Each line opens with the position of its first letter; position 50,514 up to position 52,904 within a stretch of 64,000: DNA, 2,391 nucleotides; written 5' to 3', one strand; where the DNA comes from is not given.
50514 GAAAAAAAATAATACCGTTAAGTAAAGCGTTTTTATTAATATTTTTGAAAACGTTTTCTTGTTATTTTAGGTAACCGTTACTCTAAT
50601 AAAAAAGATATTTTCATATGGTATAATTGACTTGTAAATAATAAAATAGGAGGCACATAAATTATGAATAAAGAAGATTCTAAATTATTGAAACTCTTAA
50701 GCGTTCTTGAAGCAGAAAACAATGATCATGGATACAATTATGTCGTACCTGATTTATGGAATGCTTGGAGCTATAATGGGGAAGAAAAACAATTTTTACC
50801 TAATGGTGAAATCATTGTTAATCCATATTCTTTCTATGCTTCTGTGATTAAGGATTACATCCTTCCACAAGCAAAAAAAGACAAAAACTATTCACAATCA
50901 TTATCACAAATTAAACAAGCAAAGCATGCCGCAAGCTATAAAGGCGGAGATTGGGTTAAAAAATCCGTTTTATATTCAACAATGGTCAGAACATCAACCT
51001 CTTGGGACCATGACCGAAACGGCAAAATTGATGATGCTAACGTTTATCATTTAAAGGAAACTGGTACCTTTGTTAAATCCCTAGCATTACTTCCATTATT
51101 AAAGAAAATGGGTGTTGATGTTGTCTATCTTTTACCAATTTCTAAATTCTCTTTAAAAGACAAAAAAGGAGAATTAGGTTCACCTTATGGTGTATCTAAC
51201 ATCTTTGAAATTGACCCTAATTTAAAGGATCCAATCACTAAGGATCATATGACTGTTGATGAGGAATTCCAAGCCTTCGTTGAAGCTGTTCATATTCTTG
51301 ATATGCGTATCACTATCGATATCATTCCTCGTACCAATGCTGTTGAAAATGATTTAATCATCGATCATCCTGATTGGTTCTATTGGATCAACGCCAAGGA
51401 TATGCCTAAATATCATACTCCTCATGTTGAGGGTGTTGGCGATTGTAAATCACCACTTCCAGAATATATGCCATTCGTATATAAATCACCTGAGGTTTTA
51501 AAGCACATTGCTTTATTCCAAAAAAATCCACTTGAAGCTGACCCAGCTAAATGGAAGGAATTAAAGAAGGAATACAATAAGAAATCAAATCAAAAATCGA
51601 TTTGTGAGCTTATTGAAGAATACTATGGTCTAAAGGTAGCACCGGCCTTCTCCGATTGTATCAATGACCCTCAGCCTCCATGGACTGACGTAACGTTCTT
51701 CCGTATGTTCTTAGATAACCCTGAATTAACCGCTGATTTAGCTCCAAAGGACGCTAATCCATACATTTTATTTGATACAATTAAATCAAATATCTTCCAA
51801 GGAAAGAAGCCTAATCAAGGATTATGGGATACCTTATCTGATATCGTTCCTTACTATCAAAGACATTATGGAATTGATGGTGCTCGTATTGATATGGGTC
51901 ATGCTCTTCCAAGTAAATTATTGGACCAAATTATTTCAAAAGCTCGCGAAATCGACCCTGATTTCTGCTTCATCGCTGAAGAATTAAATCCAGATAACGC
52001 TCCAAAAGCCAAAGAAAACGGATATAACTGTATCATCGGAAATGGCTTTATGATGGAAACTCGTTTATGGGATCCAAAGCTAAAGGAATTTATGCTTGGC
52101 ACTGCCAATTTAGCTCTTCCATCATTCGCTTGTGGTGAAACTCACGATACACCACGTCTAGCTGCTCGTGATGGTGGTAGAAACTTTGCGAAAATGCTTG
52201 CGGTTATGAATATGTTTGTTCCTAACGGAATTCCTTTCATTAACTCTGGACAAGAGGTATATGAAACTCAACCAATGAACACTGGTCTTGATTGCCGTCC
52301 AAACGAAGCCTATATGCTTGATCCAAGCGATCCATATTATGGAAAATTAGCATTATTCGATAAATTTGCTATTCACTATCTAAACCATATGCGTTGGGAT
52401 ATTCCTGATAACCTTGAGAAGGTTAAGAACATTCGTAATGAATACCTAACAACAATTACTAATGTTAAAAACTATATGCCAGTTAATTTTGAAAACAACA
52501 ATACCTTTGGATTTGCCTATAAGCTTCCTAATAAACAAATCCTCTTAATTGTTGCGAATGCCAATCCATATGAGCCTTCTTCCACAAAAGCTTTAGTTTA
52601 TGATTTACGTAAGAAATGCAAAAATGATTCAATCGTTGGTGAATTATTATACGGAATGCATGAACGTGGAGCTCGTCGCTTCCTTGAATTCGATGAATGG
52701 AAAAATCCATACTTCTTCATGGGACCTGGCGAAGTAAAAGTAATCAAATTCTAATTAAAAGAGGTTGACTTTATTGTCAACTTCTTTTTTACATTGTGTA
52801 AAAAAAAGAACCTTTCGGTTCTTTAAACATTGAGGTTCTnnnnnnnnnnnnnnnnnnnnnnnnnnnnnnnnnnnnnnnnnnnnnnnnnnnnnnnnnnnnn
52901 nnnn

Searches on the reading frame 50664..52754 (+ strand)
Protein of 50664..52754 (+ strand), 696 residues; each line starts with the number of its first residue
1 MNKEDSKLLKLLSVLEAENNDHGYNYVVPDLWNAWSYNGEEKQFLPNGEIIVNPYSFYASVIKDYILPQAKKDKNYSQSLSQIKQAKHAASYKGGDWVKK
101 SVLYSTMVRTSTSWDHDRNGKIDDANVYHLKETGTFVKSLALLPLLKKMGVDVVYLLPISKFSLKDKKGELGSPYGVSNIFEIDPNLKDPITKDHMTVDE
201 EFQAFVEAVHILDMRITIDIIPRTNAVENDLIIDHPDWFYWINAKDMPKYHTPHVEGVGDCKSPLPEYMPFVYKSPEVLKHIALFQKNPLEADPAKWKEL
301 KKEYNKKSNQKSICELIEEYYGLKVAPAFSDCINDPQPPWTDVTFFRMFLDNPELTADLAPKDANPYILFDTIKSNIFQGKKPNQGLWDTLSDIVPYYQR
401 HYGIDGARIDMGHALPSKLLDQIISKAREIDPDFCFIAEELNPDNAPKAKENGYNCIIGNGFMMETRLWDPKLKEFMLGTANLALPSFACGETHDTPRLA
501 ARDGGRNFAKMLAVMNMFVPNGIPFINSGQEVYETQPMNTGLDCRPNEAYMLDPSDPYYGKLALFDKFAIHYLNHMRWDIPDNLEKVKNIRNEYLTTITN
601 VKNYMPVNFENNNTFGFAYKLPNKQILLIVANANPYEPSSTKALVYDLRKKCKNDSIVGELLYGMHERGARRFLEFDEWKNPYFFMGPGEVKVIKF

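Call 22: find_encoding_contigs(protein=window:50664-52754:+, flank=6000, max_places=10)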
Protein window:50664-52754:+ (696 aa): 2 contigs read that carry it; 2 places shown.
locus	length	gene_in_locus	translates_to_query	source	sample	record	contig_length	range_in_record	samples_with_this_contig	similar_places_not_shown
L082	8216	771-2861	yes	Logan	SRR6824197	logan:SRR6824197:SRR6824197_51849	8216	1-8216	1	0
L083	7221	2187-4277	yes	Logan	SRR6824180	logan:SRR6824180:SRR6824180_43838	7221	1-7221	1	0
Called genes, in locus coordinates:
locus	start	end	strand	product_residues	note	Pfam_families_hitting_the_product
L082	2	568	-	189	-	?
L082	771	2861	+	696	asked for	PF00128:Alpha-amylase (faint), PF14701:hDGE_amylase (faint)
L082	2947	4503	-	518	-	PF16254:DUF4910 (faint), PF04389:Peptidase_M28, PF09397:FtsK_gamma (faint)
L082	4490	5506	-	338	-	PF01656:CbiA, PF02374:ArsA_ATPase (weak), PF09140:MipZ, PF10609:ParA, PF13614:AAA_31 (weak)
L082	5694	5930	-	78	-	-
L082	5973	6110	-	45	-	-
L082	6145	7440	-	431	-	PF12698:ABC2_membrane_3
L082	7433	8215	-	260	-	?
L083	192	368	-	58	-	-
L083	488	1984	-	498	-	PF01676:Metalloenzyme, PF06415:iPGM_N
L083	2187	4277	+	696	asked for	PF00128:Alpha-amylase (faint), PF14701:hDGE_amylase (faint)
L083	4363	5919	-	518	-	PF16254:DUF4910 (faint), PF04389:Peptidase_M28, PF09397:FtsK_gamma (faint)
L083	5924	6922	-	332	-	PF01656:CbiA, PF02374:ArsA_ATPase (weak), PF09140:MipZ, PF10609:ParA, PF13614:AAA_31 (weak)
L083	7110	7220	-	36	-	?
